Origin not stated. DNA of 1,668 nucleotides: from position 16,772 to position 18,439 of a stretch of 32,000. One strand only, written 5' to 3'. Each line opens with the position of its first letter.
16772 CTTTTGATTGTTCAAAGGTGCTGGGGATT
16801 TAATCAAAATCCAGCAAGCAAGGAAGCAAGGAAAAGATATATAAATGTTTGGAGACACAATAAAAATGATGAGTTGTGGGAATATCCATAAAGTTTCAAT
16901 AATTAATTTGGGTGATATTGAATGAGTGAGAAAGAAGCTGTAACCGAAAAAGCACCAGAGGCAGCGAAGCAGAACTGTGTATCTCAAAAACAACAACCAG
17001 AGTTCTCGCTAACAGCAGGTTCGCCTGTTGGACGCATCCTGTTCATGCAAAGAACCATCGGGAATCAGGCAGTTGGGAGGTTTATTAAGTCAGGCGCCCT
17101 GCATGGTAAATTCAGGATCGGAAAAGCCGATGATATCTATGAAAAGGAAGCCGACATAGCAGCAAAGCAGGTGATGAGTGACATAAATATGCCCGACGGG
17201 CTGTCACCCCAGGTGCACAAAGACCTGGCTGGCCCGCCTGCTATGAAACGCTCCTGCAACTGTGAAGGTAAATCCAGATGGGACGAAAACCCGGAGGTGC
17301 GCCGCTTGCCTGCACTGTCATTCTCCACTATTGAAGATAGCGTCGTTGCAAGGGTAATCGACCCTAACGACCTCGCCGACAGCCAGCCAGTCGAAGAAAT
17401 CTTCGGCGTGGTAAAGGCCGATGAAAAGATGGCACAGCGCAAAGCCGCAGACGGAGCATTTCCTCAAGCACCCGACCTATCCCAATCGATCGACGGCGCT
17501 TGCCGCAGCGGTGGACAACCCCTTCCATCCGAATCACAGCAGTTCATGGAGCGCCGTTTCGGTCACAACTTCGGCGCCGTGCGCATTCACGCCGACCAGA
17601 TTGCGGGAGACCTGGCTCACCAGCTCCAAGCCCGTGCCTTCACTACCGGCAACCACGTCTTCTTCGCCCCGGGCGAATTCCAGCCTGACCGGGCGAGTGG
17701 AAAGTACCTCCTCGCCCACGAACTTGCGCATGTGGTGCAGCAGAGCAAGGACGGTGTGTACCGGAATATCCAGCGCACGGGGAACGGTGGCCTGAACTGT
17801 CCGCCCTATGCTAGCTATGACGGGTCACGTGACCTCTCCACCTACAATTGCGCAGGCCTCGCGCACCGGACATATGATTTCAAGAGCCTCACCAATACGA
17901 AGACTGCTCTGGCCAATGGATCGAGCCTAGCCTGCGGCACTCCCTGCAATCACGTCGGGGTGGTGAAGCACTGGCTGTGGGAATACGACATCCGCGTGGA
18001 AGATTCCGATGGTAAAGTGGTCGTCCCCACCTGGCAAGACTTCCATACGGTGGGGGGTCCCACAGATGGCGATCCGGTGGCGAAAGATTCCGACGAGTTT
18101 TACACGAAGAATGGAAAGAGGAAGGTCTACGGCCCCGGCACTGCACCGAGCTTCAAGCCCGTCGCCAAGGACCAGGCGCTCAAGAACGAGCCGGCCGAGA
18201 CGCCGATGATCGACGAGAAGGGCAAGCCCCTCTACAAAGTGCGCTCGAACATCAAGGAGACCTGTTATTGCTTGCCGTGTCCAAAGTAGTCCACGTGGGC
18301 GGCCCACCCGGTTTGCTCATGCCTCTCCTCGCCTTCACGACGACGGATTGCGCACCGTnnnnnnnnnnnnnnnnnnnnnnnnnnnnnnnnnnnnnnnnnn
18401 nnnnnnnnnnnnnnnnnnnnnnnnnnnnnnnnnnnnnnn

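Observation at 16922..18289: DUF4157/HExxH polymorphic-toxin-like gene with an internal switch from host-like to bacterial-like codon usage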

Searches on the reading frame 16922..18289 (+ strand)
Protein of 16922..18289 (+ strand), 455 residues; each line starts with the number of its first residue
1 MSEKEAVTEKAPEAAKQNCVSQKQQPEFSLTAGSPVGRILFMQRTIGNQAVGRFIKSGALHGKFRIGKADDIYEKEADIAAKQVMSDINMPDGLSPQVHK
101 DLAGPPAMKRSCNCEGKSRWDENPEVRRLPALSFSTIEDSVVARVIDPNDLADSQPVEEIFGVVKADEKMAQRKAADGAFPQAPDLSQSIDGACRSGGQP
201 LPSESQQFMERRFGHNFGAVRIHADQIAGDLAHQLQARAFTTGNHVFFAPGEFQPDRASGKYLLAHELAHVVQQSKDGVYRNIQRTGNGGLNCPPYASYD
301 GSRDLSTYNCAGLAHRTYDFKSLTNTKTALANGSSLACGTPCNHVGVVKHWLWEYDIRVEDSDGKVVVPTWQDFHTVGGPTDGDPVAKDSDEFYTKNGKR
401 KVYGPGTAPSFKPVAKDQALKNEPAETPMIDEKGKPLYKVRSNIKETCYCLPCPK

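Call 3: search_protein_families(library=pfam, proteins=[window:16922-18289:+], max_evalue=1)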
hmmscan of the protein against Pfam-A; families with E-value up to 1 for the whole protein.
window:16922-18289:+ (455 aa): 1 family
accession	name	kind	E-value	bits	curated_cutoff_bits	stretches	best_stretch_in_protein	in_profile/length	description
PF13699.11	eCIS_core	-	1.7e-30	105.5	22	1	200-276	1-77/79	eCIS core domain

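Call 6: find_encoding_contigs(protein=window:16922-18289:+, flank=10000, max_places=8)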
Protein window:16922-18289:+ (455 aa): 6 contigs read that carry it; 2 places shown.
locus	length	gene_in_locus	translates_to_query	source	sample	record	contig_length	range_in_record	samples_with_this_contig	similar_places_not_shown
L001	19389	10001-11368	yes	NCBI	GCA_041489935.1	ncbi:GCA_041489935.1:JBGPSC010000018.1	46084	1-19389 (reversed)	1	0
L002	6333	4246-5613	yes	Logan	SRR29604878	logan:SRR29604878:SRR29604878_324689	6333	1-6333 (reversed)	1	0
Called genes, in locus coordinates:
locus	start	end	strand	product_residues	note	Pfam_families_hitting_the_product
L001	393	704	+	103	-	-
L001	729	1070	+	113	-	-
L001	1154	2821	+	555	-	PF00920:ILVD_EDD_N, PF24877:ILV_EDD_C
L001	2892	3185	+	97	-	PF18765:Polbeta, PF01909:NTP_transf_2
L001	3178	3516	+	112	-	PF01934:HepT-like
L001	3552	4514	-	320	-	PF00348:polyprenyl_synt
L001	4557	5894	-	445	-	PF00753:Lactamase_B, PF12706:Lactamase_B_2 (weak), PF22505:RNase_J_b_CASP, PF07521:RMMBL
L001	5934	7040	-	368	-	PF01070:FMN_dh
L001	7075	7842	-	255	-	PF00696:AA_kinase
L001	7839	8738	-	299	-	PF00288:GHMP_kinases_N, PF08544:GHMP_kinases_C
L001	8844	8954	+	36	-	-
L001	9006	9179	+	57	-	PF03683:UPF0175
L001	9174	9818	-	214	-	PF03692:CxxCxxCC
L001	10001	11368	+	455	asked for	PF13699:eCIS_core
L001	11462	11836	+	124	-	-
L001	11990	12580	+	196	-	PF02777:Sod_Fe_C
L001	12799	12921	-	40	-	PF06397:Desulfoferrod_N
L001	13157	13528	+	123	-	-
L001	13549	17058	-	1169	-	PF02463:SMC_N, PF13304:AAA_21 (faint), PF13476:AAA_23, PF13555:AAA_29 (weak), PF06470:SMC_hinge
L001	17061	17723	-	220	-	-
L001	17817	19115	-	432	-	PF01336:tRNA_anti-codon, PF00152:tRNA-synt_2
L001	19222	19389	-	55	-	?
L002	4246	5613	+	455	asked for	PF13699:eCIS_core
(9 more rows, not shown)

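Call 7: find_homologous_proteins(query=window:16922-18289:+, max_evalue=0.001)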
Query window:16922-18289:+ (455 aa): 979 proteins with E <= 0.001 among 8000 candidates; the best 120 are listed.
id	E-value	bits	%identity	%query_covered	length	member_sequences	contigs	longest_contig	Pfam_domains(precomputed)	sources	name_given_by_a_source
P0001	1.8e-277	938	89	100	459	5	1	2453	PF13699.12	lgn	-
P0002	1.4e-271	919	88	100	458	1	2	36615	PF13699.12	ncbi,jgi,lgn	jgi:hypothetical protein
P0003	3.8e-244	829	86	91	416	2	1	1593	PF13699.12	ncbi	-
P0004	1.2e-182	626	66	91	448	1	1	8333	PF13699.12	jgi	jgi:hypothetical protein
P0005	1.6e-169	583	60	94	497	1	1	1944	PF13699.12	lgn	-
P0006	7.2e-164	564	65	85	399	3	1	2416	PF13699.12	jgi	-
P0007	6.0e-161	554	63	87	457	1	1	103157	PF13699.12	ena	-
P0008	4.8e-154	532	61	87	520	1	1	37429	PF13699.12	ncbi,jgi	jgi:hypothetical protein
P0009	6.6e-152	525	59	88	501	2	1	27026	PF13699.12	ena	-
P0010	1.1e-150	521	53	96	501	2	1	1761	PF13699.12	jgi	jgi:Domain of unknown function (DUF4157)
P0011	6.8e-144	498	52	97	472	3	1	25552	PF13699.12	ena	-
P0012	4.1e-142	492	57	87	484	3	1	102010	PF13699.12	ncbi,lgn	-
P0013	4.2e-141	489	57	86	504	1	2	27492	PF13699.12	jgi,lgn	jgi:hypothetical protein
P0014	1.2e-139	484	58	87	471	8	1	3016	PF13699.12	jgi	jgi:hypothetical protein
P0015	6.6e-137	475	63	70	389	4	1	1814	PF13699.12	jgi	-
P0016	1.1e-134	468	52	91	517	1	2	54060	PF13699.12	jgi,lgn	jgi:hypothetical protein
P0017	4.5e-133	463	56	87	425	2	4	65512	PF13699.12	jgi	jgi:hypothetical protein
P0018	8.3e-128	445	52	94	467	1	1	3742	PF13699.12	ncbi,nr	ncbi:Uncharacterised protein [uncultured archaeon]|nr:Uncharacterised protein [uncultured archaeon]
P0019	7.7e-125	435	53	86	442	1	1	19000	PF13699.12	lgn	-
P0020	5.2e-116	406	52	85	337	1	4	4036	PF13699.12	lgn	-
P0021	4.0e-115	403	62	60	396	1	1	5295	PF13699.12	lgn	-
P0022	1.1e-111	392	67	54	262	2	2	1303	PF13699.12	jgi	jgi:hypothetical protein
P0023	8.0e-111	389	64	60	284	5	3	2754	PF13699.12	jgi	jgi:hypothetical protein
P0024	4.4e-109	383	55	72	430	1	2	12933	PF13699.12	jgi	jgi:hypothetical protein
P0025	7.6e-108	379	47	86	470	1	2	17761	PF13699.12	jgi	jgi:hypothetical protein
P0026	2.2e-107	378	68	52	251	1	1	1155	PF13699.12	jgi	jgi:hypothetical protein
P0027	2.2e-106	375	46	92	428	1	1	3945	PF13699.12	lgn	-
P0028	4.6e-104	367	53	71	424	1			PF13699.12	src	-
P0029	1.1e-103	366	56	73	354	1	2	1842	PF13699.12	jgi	jgi:hypothetical protein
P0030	7.8e-101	356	51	71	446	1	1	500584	PF13699.12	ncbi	-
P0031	4.5e-98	347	51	68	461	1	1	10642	PF13699.12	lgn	-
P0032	1.5e-95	339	46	87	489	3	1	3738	PF13699.12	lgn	-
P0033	1.1e-92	329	57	37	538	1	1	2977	PF13699.12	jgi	-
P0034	3.1e-92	328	56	57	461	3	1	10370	PF13699.12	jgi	jgi:hypothetical protein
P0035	1.8e-91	325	58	37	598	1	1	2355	PF13699.12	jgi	jgi:outer membrane protein OmpA-like peptidoglycan-associated protein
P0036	2.0e-89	319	48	69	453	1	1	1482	PF13699.12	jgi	jgi:hypothetical protein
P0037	6.8e-87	310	53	59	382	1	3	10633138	PF13699.12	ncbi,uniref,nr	ncbi:eCIS core domain-containing protein [Paractinoplanes durhamensis]|uniref:eCIS core domain-conta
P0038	3.7e-82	295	55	53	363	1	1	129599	PF13699.12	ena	-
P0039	4.8e-82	294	57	41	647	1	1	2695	PF00691.26,PF13699.12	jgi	jgi:outer membrane protein OmpA-like peptidoglycan-associated protein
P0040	4.0e-76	275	45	68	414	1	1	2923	PF13699.12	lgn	-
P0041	7.0e-73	264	41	87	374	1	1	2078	PF13699.12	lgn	-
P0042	1.4e-72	263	56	38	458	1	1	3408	PF13699.12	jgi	jgi:Domain of unknown function (DUF4157)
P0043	5.5e-72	261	40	90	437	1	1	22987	PF13699.12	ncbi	-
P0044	8.4e-72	261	39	87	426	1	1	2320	PF13699.12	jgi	jgi:hypothetical protein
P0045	2.9e-71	259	45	68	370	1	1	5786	PF13699.12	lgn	-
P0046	2.0e-70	256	37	91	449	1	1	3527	PF13699.12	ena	-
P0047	6.0e-70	254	35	97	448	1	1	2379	PF13699.12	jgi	jgi:Domain of unknown function (DUF4157)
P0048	1.5e-69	253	46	59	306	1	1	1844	PF13699.12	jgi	jgi:hypothetical protein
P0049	9.0e-69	251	38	86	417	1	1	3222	PF13699.12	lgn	-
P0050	1.1e-68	250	42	56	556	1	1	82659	PF13699.12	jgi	jgi:hypothetical protein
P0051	4.1e-68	248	34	98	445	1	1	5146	PF13699.12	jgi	jgi:hypothetical protein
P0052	5.2e-68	248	36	96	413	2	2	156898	PF13699.12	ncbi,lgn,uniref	ncbi:DUF4157 domain-containing protein [Aquabacterium sp.]|uniref:eCIS core domain-containing protei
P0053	7.9e-67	244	54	56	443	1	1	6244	PF13699.12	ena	-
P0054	8.5e-65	237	40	70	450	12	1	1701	PF13699.12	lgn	-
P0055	1.3e-64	237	39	86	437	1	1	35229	PF13699.12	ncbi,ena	-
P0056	4.5e-63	232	41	68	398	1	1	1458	PF13699.12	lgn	-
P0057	7.2e-62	228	37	87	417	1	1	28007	PF13699.12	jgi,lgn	jgi:hypothetical protein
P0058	7.4e-62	228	42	58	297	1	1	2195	PF13699.12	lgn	-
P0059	6.4e-61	225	47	38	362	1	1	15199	PF13699.12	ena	-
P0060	3.8e-59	219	35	91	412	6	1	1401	PF13699.12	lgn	-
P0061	5.8e-53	198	52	22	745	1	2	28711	PF25107.2,PF07217.17,PF13699.12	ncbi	-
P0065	7.0e-47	178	58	20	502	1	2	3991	PF13699.12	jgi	jgi:hypothetical protein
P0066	4.4e-45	172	39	63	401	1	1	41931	PF13699.12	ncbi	-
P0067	3.0e-43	166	54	22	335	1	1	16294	PF13699.12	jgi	jgi:hypothetical protein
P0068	9.6e-43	165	38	64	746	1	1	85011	PF00691.26,PF13699.12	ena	-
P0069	9.8e-43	165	38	61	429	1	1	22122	PF13699.12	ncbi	-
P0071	1.7e-42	164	39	60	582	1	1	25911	PF01471.24,PF13699.12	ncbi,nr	ncbi:MAG: DUF4157 domain-containing protein [Candidatus Methanoperedens sp.]|nr:DUF4157 domain-conta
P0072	1.9e-42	164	47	25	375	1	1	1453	PF13699.12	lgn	-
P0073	2.3e-42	164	37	61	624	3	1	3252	PF00691.26,PF13699.12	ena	-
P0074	4.6e-41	159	36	63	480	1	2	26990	PF13699.12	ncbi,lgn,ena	-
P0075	8.1e-41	158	33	52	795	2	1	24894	PF13699.12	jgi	-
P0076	8.8e-41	158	28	51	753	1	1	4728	PF13699.12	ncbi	-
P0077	1.2e-40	158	39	64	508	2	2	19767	PF13699.12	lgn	-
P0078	1.6e-40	157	39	63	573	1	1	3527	PF07217.17,PF13699.12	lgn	-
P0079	3.2e-40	156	37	60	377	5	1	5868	PF13699.12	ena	-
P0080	4.8e-40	156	31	59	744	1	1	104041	PF13699.12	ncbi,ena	-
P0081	5.1e-40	156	40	62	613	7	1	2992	PF13699.12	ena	-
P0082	1.6e-39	154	38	62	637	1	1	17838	PF14521.13,PF13699.12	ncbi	-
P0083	1.9e-39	154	38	60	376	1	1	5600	PF13699.12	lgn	-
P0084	2.1e-39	154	36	64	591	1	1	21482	PF13699.12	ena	-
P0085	2.7e-39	153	43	26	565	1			PF13699.12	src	-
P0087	4.2e-39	153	38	62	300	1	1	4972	PF13699.12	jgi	jgi:hypothetical protein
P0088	5.4e-39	152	37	61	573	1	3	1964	PF22322.2,PF13699.12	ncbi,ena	-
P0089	5.9e-39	152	38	62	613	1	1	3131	PF13699.12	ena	-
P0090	6.4e-39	152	36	61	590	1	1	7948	PF13699.12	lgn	-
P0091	9.3e-39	152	36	63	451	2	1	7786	PF14521.13,PF13699.12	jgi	-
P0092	1.2e-38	151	36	62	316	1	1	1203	PF13699.12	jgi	jgi:hypothetical protein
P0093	1.3e-38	151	35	47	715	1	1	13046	PF15523.11,PF13699.12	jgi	jgi:hypothetical protein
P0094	1.4e-38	151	36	61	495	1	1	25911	PF13699.12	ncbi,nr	ncbi:MAG: DUF4157 domain-containing protein [Candidatus Methanoperedens sp.]|nr:DUF4157 domain-conta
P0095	4.7e-38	149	38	61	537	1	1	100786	PF13699.12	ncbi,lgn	-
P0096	5.6e-38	149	42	56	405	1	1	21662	PF13699.12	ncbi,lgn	ncbi:MAG: DUF4157 domain-containing protein [Candidatus Methanoperedens sp.]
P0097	6.9e-38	149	46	21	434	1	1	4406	PF09768.16,PF13699.12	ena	-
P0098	7.4e-38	149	38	61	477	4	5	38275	PF13699.12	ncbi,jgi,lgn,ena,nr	ncbi:MAG TPA: DUF4157 domain-containing protein [Candidatus Methanoperedens sp.]|nr:DUF4157 domain-c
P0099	7.7e-38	149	35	60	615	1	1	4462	PF13699.12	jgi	jgi:hypothetical protein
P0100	9.4e-38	148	45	28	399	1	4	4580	PF13699.12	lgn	-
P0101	1.2e-37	148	45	23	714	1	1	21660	PF13699.12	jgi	jgi:hypothetical protein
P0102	1.3e-37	148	37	61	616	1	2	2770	PF00691.26,PF13699.12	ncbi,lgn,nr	ncbi:MAG: DUF4157 domain-containing protein [Candidatus Methanoperedens sp.]|nr:DUF4157 domain-conta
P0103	1.6e-37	148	37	60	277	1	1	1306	PF13699.12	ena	-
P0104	1.9e-37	147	45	22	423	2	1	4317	PF13699.12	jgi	jgi:hypothetical protein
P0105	2.9e-37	147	38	60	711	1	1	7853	PF21724.3,PF13699.12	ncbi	-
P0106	3.5e-37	146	37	60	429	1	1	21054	PF13699.12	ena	-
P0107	4.2e-37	146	45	24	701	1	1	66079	PF13699.12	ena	-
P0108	5.0e-37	146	38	62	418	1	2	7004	PF13699.12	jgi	jgi:hypothetical protein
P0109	1.0e-36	145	36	62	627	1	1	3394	PF13699.12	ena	-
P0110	1.3e-36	145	38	64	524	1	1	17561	PF13699.12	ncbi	-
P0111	1.5e-36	144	36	61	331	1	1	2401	PF13699.12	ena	-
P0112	1.8e-36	144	51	17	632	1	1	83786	PF13699.12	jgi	jgi:hypothetical protein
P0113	1.9e-36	144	31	54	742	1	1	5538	PF13699.12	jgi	jgi:hypothetical protein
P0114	2.2e-36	144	42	24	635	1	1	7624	PF13699.12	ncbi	-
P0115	3.5e-36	143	56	21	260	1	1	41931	PF13699.12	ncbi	-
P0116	4.9e-36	143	45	21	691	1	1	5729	PF00691.26,PF13699.12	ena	-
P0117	5.2e-36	143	35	61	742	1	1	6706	PF01471.24,PF13699.12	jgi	jgi:hypothetical protein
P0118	6.3e-36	142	53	17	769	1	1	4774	PF19527.5,PF13699.12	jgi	jgi:hypothetical protein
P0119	2.6e-35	140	41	53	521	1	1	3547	PF13699.12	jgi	-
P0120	2.7e-35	140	58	17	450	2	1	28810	PF13699.12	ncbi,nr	ncbi:MAG TPA: DUF4157 domain-containing protein, partial [Myxococcota bacterium]|nr:DUF4157 domain-c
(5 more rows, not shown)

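Call 10: find_encoding_contigs(protein=P0002, flank=8000, max_places=3)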
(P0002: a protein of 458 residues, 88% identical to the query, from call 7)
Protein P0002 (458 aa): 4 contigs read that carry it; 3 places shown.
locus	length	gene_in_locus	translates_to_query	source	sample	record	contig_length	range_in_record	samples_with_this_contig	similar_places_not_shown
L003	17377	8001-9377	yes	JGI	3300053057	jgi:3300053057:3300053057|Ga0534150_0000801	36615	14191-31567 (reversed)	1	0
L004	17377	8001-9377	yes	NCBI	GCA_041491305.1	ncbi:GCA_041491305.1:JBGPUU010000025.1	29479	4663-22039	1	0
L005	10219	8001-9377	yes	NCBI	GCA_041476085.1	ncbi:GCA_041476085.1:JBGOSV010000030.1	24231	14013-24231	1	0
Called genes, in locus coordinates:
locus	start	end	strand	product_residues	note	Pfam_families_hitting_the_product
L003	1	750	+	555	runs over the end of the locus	PF00920:ILVD_EDD_N, PF24877:ILV_EDD_C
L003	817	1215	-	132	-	PF19473:DUF6010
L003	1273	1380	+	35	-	-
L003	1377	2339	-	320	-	PF00348:polyprenyl_synt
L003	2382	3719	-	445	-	PF00753:Lactamase_B, PF12706:Lactamase_B_2 (weak), PF22505:RNase_J_b_CASP, PF07521:RMMBL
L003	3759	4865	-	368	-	PF01070:FMN_dh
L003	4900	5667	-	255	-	PF00696:AA_kinase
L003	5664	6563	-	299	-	PF00288:GHMP_kinases_N, PF08544:GHMP_kinases_C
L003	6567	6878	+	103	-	-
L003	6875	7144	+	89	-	PF05016:ParE_toxin (weak)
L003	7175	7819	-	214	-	PF03692:CxxCxxCC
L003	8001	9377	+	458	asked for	PF13699:eCIS_core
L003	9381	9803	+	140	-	-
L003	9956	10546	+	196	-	PF02777:Sod_Fe_C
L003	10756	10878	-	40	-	PF06397:Desulfoferrod_N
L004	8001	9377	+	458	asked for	PF13699:eCIS_core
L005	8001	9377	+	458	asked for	PF13699:eCIS_core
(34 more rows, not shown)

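Call 11: find_encoding_contigs(protein=P0007, flank=8000, max_places=2)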
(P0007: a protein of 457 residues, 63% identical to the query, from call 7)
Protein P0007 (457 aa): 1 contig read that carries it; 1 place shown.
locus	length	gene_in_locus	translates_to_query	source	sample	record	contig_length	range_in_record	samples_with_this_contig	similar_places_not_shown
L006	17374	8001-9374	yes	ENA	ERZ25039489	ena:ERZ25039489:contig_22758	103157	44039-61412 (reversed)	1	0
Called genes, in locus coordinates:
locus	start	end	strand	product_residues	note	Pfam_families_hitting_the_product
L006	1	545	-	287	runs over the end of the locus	-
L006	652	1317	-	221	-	-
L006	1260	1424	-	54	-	-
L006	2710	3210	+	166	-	-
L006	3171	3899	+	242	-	-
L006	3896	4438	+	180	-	-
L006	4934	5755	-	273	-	PF04986:Y2_Tnp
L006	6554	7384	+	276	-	PF13808:DDE_Tnp_1_assoc, PF01609:DDE_Tnp_1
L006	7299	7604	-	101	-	-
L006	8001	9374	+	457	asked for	PF13699:eCIS_core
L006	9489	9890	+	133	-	-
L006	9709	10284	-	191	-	-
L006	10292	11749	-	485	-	PF03050:DDE_Tnp_IS66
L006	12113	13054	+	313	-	PF13358:DDE_3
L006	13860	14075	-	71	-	-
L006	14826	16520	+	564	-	PF13655:RVT_N, PF00078:RVT_1, PF08388:GIIM, PF01844:HNH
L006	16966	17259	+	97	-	-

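Call 12: find_encoding_contigs(protein=P0012, flank=8000, max_places=2)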
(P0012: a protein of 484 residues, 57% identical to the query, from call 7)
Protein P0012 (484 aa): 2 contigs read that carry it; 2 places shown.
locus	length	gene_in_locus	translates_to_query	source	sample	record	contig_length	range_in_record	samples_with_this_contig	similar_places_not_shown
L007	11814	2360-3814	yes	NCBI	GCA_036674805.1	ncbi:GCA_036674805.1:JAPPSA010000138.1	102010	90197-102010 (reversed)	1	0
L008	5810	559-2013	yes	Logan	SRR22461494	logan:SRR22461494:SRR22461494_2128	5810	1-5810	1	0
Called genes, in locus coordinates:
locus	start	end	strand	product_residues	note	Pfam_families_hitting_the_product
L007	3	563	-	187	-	?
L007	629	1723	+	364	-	PF03349:Toluene_X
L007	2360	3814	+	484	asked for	PF13699:eCIS_core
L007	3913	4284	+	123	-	-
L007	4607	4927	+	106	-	PF13676:TIR_2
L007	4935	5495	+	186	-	-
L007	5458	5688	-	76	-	PF04014:MazE_antitoxin, PF15937:PrlF_antitoxin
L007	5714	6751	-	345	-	-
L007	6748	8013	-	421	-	PF06325:PrmA, PF13649:Methyltransf_25 (weak), PF22528:PRMT_C (weak)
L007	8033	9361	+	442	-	PF05147:LANC_like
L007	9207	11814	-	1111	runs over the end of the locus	PF04738:Lant_dehydr_N, PF14028:Lant_dehydr_C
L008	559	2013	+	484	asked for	PF13699:eCIS_core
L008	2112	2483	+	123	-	-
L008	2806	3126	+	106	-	PF13676:TIR_2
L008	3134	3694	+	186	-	-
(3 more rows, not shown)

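Call 15: search_protein_families(library=padloc, proteins=[window:16922-18289:+], max_evalue=1)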
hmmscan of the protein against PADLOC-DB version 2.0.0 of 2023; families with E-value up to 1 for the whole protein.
window:16922-18289:+ (455 aa): 0 families

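Call 16: search_protein_families(library=ncbifam, proteins=[window:16922-18289:+], max_evalue=1)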
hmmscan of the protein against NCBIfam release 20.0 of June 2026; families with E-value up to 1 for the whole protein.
window:16922-18289:+ (455 aa): 0 families

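Call 41: find_encoding_contigs(protein=P0071, flank=10000, max_places=2)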
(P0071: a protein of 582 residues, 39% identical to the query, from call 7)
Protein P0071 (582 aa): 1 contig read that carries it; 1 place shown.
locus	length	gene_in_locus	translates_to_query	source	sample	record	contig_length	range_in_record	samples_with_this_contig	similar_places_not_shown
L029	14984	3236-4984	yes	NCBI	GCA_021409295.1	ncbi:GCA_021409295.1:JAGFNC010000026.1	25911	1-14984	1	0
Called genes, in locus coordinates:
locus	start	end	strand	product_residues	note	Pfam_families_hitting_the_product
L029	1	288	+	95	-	PF02518:HATPase_c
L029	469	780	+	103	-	-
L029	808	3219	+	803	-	PF22977:WHD, PF00004:AAA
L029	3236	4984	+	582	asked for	PF13699:eCIS_core, PF01471:PG_binding_1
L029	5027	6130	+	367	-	-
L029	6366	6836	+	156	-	-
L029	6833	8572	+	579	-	PF13699:eCIS_core, PF00691:OmpA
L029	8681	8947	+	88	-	-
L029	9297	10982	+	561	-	PF13699:eCIS_core, PF07217:Het-C (faint)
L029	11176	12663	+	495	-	PF13699:eCIS_core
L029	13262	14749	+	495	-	PF13699:eCIS_core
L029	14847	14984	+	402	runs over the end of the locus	PF01471:PG_binding_1, PF00150:Cellulase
